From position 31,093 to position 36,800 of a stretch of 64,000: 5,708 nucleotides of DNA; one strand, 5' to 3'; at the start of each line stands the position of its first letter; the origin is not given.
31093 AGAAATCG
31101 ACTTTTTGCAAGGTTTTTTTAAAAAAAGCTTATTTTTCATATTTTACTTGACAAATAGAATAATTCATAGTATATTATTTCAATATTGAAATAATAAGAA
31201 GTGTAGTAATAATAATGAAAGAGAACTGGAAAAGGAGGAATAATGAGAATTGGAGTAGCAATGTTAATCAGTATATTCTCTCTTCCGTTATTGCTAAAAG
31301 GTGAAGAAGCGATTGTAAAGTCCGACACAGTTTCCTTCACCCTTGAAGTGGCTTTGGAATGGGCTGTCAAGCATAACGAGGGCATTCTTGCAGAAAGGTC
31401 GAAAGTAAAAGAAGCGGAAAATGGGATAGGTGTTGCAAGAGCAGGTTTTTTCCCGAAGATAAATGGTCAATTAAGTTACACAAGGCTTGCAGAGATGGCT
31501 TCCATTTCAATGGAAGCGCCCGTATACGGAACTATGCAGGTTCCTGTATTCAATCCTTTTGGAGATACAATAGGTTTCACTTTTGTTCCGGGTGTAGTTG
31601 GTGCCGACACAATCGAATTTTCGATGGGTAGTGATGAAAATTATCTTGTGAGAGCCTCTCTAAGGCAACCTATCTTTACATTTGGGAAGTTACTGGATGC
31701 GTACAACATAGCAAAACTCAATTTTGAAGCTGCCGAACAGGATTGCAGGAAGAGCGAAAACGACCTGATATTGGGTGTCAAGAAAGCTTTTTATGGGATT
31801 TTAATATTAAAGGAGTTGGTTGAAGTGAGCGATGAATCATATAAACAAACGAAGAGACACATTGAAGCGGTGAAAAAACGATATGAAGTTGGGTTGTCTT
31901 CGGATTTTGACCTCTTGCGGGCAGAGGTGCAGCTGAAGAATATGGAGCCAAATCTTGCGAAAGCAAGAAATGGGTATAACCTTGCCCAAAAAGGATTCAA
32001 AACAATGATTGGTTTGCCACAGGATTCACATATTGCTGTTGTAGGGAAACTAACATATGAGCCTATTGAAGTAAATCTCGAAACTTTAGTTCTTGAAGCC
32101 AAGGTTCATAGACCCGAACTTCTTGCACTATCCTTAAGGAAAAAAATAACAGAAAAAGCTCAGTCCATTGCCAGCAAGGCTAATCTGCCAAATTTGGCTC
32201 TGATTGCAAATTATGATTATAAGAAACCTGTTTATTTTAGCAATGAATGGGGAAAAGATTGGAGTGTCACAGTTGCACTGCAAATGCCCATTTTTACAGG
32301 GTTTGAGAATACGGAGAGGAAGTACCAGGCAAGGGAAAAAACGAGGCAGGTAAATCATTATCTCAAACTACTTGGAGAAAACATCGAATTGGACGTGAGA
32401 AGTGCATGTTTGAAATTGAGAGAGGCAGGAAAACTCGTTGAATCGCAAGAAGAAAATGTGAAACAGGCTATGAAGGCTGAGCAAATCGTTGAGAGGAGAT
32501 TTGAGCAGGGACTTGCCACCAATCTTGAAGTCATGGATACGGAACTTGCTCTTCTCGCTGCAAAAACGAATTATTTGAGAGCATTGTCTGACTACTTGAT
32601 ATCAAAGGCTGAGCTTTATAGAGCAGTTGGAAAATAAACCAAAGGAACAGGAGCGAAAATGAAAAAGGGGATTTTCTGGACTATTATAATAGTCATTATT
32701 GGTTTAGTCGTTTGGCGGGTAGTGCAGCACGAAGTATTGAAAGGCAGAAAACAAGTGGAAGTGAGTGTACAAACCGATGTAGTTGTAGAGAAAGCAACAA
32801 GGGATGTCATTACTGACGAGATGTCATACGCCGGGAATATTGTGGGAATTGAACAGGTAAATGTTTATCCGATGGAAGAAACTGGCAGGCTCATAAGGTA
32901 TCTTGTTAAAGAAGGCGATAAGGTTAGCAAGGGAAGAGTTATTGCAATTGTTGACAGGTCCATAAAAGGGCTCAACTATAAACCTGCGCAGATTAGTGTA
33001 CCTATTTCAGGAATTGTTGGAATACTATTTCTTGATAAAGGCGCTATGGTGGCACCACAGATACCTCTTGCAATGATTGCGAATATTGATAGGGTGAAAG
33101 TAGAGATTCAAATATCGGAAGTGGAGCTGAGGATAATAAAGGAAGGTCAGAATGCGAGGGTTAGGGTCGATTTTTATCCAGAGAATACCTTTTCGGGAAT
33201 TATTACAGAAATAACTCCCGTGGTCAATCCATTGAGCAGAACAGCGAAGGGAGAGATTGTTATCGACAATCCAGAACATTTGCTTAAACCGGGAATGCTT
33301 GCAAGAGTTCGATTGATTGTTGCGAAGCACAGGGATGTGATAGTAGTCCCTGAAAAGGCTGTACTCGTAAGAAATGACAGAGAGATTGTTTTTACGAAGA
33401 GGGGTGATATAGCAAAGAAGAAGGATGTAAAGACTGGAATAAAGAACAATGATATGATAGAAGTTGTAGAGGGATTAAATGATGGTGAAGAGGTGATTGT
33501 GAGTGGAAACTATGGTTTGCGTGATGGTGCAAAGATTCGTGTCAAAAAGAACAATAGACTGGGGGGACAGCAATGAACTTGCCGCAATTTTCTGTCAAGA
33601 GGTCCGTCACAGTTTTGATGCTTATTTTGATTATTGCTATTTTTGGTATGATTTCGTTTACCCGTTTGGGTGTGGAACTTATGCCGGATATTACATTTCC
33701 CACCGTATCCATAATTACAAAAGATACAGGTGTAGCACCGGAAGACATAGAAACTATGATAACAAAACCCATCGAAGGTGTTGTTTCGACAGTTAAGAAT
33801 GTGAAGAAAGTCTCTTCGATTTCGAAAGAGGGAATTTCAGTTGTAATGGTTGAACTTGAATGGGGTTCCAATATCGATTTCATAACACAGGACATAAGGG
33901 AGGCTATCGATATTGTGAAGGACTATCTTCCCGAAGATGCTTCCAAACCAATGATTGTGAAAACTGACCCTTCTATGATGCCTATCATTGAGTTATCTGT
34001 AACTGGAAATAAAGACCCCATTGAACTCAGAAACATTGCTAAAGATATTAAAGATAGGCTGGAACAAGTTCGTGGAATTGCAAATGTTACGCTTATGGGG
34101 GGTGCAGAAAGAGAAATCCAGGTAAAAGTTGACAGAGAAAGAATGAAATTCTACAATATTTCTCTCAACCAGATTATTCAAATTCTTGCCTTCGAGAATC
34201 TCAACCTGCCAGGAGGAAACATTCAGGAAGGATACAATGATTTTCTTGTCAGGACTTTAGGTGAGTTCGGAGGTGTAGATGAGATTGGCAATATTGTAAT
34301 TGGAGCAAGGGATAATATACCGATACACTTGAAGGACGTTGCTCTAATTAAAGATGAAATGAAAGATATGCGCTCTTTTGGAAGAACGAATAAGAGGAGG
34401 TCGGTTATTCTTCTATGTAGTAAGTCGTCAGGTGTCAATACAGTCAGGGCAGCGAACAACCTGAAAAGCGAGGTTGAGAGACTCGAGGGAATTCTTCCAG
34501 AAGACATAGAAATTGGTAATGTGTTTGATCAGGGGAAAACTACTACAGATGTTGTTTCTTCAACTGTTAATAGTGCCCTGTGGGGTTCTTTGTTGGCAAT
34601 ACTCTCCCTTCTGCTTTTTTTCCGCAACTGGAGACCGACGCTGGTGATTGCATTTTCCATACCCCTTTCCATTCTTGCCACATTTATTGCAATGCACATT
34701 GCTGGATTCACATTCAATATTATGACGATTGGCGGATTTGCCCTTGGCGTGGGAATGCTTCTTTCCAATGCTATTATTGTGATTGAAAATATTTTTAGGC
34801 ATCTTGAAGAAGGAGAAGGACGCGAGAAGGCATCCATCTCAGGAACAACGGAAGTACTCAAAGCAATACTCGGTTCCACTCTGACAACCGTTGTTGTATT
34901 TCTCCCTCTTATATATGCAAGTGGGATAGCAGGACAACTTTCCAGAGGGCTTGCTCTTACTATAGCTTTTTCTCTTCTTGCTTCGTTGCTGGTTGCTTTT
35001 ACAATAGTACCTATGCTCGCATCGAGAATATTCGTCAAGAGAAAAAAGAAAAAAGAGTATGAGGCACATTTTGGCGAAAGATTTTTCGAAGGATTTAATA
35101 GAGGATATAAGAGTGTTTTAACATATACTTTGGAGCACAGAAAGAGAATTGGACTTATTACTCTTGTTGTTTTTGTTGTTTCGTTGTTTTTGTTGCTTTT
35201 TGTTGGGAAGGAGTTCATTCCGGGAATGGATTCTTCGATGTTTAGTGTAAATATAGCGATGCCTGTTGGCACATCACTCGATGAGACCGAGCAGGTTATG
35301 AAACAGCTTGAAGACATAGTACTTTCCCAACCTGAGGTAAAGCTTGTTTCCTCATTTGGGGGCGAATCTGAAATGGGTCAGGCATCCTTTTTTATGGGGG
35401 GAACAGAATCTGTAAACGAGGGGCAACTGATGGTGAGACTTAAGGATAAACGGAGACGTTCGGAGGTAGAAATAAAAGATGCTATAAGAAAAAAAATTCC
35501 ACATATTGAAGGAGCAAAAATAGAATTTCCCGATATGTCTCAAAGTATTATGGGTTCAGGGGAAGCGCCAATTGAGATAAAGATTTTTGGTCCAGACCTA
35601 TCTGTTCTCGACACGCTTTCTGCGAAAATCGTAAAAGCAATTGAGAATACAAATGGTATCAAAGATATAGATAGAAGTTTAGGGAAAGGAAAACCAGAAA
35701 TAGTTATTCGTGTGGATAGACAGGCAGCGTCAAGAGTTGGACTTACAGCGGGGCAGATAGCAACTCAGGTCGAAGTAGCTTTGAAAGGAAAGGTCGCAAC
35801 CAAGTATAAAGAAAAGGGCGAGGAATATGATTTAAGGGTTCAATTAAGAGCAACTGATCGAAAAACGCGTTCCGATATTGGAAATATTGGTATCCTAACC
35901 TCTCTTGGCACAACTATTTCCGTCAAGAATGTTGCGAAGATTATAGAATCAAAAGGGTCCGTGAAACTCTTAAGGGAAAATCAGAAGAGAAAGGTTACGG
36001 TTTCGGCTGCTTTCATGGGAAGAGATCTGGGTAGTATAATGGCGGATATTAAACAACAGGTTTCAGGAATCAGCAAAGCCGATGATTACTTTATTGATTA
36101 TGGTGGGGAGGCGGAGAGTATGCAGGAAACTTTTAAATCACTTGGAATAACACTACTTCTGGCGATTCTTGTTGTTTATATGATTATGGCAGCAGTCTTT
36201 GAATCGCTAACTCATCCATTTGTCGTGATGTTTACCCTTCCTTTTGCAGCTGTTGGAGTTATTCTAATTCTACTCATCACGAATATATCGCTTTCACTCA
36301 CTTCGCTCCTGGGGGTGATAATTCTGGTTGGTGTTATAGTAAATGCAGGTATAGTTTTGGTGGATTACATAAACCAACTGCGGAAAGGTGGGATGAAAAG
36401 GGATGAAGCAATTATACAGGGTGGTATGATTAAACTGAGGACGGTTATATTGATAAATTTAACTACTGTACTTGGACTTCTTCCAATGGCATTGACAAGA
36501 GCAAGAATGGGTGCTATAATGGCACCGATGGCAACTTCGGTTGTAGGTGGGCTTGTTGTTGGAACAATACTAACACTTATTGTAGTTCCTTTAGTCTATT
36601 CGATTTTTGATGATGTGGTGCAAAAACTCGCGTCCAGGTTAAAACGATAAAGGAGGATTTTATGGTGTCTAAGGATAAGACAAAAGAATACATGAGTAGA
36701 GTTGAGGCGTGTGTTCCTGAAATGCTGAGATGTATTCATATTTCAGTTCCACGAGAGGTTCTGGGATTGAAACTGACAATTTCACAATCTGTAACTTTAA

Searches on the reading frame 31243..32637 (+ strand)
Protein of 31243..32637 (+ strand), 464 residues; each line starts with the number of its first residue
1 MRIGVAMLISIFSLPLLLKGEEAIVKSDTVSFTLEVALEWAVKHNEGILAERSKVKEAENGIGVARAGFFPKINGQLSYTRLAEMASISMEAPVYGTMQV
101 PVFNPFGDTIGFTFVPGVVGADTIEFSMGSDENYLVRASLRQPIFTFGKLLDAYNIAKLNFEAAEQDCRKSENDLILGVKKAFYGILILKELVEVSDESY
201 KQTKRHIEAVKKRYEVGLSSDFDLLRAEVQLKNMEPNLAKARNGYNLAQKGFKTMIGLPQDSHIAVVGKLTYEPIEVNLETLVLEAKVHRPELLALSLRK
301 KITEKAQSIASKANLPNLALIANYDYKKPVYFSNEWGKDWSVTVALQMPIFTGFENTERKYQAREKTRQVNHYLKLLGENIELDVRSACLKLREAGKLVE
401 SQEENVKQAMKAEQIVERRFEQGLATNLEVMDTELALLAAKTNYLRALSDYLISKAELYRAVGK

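Call 67: search_protein_families(library=pfam, proteins=[window:31243-32637:+], max_evalue=0.00001)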
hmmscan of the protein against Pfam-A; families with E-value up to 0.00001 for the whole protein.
window:31243-32637:+ (464 aa): 1 family
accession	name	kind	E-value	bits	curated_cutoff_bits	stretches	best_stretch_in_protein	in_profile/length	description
PF02321.23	OEP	-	6.3e-65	218.9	22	2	279-463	1-187/187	Outer membrane efflux protein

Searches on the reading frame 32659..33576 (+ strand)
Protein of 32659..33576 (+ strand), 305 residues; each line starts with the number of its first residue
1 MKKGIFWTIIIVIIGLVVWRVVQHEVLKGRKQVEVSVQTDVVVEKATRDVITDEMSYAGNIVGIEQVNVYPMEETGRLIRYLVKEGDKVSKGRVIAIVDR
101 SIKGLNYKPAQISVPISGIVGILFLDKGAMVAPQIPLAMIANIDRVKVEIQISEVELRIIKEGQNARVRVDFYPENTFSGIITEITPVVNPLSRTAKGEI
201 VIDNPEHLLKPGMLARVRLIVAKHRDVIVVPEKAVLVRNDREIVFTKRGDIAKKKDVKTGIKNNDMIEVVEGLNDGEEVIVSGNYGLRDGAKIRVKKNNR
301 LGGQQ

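Call 67: search_protein_families(library=pfam, proteins=[window:32659-33576:+], max_evalue=0.00001)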
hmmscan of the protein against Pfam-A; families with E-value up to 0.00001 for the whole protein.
window:32659-33576:+ (305 aa): 2 families
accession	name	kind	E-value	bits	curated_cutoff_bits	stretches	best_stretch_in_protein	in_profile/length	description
PF16576.10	HlyD_D23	-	1e-23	84.2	30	1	111-215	110-214/214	Barrel-sandwich domain of CusB or HlyD membrane-fusion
PF13437.12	HlyD_3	-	3.3e-11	44.3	22.2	1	112-212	2-106/106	HlyD family secretion protein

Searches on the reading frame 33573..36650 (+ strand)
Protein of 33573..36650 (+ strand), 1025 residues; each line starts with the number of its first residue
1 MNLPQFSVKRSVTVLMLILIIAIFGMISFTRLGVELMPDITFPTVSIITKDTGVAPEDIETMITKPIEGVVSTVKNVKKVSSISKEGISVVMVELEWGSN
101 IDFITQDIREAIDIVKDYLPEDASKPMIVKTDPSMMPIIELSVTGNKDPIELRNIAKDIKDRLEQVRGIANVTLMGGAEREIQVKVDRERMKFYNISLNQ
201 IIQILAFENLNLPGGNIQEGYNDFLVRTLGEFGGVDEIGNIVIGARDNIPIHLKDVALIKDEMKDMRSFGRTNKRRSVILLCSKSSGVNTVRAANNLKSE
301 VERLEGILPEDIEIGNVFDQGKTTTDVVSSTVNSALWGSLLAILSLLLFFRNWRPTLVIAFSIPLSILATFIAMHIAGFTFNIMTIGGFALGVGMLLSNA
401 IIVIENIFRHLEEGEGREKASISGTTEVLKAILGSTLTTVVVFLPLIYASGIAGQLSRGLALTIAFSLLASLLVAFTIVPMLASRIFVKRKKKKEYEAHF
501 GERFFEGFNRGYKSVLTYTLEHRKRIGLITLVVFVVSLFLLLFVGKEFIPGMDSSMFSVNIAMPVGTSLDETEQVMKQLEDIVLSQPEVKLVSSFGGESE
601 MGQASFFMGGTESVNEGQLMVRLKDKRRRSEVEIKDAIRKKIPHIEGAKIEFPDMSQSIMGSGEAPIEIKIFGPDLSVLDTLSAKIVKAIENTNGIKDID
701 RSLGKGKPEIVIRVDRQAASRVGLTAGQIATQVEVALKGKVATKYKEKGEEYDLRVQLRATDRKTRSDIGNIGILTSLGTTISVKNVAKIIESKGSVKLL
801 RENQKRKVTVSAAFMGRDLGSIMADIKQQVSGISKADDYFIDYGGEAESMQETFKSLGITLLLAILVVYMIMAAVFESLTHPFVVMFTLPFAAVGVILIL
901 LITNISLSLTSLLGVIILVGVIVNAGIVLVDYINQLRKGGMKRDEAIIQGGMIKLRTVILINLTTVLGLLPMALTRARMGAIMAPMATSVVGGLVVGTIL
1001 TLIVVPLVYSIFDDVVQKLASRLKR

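Call 67: search_protein_families(library=pfam, proteins=[window:33573-36650:+], max_evalue=0.00001)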
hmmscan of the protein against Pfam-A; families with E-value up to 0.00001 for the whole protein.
window:33573-36650:+ (1025 aa): 2 families
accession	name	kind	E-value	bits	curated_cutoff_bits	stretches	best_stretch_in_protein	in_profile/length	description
PF00873.25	ACR_tran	-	5e-240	799.6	28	1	5-1012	3-1020/1021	AcrB/AcrD/AcrF family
PF03176.21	MMPL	-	3.5e-10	39.8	20.5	1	357-484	181-300/333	MMPL family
